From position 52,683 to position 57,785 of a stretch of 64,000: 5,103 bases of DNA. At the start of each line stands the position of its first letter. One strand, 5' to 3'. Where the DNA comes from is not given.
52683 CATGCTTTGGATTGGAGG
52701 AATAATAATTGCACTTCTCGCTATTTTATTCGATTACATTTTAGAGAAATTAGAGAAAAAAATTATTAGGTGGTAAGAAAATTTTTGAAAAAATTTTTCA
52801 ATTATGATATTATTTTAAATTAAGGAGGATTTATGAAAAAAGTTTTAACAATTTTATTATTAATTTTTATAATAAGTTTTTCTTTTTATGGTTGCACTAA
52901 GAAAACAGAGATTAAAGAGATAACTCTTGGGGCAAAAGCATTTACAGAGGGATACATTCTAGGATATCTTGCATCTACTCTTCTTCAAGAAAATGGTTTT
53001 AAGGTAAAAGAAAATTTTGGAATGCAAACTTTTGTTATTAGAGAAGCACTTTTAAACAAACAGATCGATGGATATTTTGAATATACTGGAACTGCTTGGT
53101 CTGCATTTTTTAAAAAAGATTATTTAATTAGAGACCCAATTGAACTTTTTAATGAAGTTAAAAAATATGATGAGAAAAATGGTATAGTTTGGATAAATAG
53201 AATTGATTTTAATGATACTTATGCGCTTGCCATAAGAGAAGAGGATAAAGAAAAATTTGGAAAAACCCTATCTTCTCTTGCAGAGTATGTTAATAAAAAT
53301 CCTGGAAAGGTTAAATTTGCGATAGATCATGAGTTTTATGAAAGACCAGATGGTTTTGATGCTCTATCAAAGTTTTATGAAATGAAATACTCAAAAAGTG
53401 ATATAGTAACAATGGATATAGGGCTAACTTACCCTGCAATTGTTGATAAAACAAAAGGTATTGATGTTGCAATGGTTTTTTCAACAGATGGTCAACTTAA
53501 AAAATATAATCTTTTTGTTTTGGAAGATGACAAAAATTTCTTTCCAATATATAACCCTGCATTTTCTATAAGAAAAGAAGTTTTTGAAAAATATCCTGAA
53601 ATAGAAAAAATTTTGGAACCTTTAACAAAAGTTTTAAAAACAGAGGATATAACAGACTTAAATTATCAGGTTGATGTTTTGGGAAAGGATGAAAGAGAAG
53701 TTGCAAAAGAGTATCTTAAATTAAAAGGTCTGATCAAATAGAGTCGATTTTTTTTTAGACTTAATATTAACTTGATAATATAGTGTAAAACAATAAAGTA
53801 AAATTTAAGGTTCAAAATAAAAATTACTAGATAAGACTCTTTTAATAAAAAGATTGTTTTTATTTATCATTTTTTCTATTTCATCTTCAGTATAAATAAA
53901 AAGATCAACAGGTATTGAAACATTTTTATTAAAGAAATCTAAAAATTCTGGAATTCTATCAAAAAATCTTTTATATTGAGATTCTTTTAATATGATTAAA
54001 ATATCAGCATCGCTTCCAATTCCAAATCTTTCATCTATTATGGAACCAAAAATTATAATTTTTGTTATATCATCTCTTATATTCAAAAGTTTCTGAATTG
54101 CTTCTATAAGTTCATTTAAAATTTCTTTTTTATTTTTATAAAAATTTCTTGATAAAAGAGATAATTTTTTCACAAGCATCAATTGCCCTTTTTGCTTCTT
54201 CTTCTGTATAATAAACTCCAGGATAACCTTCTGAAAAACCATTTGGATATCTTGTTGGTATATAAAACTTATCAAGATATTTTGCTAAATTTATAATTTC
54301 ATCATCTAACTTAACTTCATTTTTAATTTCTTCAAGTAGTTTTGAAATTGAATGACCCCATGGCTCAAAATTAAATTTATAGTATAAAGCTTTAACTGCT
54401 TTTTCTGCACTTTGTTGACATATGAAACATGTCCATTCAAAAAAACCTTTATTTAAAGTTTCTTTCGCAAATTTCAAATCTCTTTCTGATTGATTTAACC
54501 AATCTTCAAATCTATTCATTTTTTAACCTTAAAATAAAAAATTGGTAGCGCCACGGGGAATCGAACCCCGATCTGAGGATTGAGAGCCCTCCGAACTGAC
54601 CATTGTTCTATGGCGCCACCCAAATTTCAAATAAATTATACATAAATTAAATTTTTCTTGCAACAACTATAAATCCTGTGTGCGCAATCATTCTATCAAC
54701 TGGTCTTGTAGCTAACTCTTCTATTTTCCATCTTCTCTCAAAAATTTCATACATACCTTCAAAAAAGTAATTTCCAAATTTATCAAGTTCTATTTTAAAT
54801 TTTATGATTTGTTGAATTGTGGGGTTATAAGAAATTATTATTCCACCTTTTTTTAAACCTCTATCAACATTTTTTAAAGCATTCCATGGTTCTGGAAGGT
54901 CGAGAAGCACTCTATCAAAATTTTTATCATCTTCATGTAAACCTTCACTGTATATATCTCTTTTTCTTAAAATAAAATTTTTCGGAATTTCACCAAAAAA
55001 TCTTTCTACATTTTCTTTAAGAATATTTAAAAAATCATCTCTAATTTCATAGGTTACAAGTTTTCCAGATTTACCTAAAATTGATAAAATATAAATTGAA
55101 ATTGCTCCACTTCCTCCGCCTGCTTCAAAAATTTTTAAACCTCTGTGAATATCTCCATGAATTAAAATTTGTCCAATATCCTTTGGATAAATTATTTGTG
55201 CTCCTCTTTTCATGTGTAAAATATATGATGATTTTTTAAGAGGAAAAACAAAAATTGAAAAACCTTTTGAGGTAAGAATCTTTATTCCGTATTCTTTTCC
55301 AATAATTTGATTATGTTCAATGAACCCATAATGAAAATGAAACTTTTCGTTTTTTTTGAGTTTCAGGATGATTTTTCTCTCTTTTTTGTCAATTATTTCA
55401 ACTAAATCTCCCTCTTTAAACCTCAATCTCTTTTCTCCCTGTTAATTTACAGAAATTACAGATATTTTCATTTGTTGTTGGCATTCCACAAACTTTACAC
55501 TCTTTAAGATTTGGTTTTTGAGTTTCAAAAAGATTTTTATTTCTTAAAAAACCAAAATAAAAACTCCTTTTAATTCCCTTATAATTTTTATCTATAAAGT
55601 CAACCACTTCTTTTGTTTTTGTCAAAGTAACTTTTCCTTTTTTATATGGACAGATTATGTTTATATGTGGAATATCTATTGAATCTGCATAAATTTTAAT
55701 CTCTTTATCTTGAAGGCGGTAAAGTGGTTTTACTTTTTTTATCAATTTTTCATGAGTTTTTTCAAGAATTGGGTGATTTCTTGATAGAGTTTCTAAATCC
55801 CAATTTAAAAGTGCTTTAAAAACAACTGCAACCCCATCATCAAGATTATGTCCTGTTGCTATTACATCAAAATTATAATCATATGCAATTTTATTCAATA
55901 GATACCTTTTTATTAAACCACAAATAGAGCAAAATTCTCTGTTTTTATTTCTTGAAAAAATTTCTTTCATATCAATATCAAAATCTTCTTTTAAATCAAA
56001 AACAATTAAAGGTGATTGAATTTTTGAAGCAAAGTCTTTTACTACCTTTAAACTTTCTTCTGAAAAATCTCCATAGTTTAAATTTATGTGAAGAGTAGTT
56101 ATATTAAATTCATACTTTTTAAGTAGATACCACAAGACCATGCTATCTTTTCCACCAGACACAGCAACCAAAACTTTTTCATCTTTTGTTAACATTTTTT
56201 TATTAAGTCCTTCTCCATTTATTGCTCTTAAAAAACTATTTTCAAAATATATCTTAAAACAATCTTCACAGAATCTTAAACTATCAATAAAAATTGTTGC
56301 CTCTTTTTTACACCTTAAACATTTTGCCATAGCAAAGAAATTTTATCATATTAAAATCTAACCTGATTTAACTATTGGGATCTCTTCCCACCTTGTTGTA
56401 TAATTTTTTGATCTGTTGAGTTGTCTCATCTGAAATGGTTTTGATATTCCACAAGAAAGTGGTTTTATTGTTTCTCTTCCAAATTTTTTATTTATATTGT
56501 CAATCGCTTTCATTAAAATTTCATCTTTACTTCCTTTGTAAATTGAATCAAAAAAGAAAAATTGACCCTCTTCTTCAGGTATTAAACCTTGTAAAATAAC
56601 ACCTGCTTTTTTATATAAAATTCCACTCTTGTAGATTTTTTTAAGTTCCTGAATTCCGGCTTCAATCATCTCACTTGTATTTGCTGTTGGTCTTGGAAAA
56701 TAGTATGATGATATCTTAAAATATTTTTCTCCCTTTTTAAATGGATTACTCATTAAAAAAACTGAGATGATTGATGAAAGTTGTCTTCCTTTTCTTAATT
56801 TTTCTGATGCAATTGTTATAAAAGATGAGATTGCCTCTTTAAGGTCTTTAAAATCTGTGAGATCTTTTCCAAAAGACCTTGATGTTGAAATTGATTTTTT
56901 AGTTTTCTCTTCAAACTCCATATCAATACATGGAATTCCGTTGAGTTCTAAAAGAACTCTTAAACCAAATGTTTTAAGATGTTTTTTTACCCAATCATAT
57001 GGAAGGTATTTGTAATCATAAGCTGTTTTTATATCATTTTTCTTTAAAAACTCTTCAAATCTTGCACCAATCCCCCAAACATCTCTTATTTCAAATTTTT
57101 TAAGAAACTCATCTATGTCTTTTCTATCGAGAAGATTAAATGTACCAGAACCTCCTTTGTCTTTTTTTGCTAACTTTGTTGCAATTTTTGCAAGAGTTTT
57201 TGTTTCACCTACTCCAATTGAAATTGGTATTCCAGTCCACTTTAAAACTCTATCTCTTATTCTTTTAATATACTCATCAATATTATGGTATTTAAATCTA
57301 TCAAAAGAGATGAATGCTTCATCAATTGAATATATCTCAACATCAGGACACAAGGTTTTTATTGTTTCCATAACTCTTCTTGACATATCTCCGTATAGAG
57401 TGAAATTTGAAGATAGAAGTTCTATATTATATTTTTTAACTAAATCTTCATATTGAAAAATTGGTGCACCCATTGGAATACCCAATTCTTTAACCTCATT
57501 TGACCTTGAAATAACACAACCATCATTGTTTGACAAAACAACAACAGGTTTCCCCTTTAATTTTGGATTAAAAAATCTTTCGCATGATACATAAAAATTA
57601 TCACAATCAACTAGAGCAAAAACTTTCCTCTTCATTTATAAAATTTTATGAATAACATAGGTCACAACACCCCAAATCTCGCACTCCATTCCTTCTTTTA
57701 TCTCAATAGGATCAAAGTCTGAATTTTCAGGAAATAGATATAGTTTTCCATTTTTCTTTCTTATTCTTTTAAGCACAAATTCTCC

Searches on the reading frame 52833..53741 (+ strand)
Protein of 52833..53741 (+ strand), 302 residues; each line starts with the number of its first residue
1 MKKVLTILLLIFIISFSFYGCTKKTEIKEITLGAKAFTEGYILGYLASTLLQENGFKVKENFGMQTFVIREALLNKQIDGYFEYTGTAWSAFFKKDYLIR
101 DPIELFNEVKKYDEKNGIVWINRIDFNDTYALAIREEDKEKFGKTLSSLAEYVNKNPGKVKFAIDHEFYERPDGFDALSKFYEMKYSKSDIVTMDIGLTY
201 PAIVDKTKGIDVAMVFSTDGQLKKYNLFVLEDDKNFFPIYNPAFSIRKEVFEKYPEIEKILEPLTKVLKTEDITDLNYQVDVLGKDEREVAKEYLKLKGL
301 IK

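Call 67: search_protein_families(library=pfam, proteins=[window:52833-53741:+], max_evalue=0.0001)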
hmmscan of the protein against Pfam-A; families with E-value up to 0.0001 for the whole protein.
window:52833-53741:+ (302 aa): 1 family
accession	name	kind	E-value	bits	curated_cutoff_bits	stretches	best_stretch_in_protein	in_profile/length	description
PF04069.17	OpuAC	-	9.2e-55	186.5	21.2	1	28-296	1-256/257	Substrate binding domain of ABC-type glycine betaine transport system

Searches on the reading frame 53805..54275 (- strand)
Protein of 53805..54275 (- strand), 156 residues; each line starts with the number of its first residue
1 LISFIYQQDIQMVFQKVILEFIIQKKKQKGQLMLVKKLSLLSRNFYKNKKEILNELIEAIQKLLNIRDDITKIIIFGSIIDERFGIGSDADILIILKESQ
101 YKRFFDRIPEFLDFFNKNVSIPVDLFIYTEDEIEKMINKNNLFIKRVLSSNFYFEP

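Call 67: search_protein_families(library=pfam, proteins=[window:53805-54275:-], max_evalue=0.0001)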
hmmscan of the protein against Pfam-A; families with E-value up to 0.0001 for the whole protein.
window:53805-54275:- (156 aa): 2 families
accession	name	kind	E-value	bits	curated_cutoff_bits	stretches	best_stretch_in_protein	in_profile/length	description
PF18765.7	Polbeta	-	2.4e-07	31.3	26.9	1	58-131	1-72/93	Polymerase beta, Nucleotidyltransferase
PF01909.29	NTP_transf_2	-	2.5e-07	31.4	21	1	55-143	3-88/93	Nucleotidyltransferase domain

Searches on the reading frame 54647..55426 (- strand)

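Call 67: search_protein_families(library=pfam, proteins=[window:54647-55426:-], max_evalue=0.0001)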
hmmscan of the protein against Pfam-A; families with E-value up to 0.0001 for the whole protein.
window:54647-55426:- (259 aa): 3 families
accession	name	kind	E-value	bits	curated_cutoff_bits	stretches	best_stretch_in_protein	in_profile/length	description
PF08704.16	GCD14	-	4.2e-24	86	26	1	70-244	15-188/247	tRNA methyltransferase complex GCD14 subunit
PF14801.12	TrmI-like_N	-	2e-11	44.1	24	1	3-48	3-48/50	TrmI-like N-terminal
PF13847.12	Methyltransf_31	-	1.4e-06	28.5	27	1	93-203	1-113/145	Methyltransferase domain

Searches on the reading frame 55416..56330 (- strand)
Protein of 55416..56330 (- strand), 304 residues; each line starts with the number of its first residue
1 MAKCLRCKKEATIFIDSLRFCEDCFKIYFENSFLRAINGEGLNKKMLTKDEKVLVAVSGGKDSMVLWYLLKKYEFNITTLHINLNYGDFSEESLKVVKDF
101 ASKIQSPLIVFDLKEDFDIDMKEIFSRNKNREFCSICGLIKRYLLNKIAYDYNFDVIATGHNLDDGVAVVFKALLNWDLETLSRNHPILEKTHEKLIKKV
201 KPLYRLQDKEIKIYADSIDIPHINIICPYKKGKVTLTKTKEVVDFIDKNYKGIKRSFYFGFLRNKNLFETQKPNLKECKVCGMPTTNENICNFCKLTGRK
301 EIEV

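Call 67: search_protein_families(library=pfam, proteins=[window:55416-56330:-], max_evalue=0.0001)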
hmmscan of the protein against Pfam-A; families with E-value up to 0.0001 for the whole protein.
window:55416-56330:- (304 aa): 5 families
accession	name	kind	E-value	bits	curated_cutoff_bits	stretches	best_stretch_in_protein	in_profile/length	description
PF01171.26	ATP_bind_3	-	1.7e-15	57.7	27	1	52-222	1-163/182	PP-loop family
PF01507.26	PAPS_reduct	-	1e-08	35.8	22.5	1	53-221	2-155/175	Phosphoadenosine phosphosulfate reductase domain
PF03054.22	tRNA_Me_trans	-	1.9e-06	28.2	20.6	1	51-219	1-185/202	tRNA methyl transferase HUP domain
PF02568.20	ThiI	-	1.4e-05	25.3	20.5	1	50-165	3-120/197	Thiamine biosynthesis protein (ThiI)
PF06508.19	QueC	-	8.7e-05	22.5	22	0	52-114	1-61/210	Queuosine biosynthesis protein QueC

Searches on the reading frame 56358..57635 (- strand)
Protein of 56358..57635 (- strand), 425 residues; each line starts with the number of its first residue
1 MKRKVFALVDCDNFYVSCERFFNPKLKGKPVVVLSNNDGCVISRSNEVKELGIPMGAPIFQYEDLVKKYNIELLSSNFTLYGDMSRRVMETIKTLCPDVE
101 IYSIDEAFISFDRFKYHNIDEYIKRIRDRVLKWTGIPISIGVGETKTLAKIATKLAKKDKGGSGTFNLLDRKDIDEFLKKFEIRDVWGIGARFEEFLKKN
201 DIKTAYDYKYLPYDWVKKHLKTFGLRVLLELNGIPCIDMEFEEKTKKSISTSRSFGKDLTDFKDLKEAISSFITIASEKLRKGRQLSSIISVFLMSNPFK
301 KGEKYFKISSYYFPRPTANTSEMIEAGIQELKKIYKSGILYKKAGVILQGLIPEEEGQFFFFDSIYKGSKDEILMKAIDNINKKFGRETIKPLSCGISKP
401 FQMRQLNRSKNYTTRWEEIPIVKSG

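Call 67: search_protein_families(library=pfam, proteins=[window:56358-57635:-], max_evalue=0.0001)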
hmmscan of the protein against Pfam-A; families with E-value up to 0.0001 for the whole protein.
window:56358-57635:- (425 aa): 4 families
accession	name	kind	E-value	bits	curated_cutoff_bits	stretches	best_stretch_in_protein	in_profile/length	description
PF00817.25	IMS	-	1.2e-38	132.8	23.2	1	9-154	1-148/148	impB/mucB/samB family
PF13438.11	DUF4113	-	1.2e-19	70.5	24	1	374-422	3-51/51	Domain of unknown function (DUF4113)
PF11799.13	IMS_C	-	3.9e-19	69.5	20.7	1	246-358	1-106/109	impB/mucB/samB family C-terminal domain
PF11798.14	IMS_HHH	-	3.4e-05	24.3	24.4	1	172-200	2-30/32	IMS family HHH motif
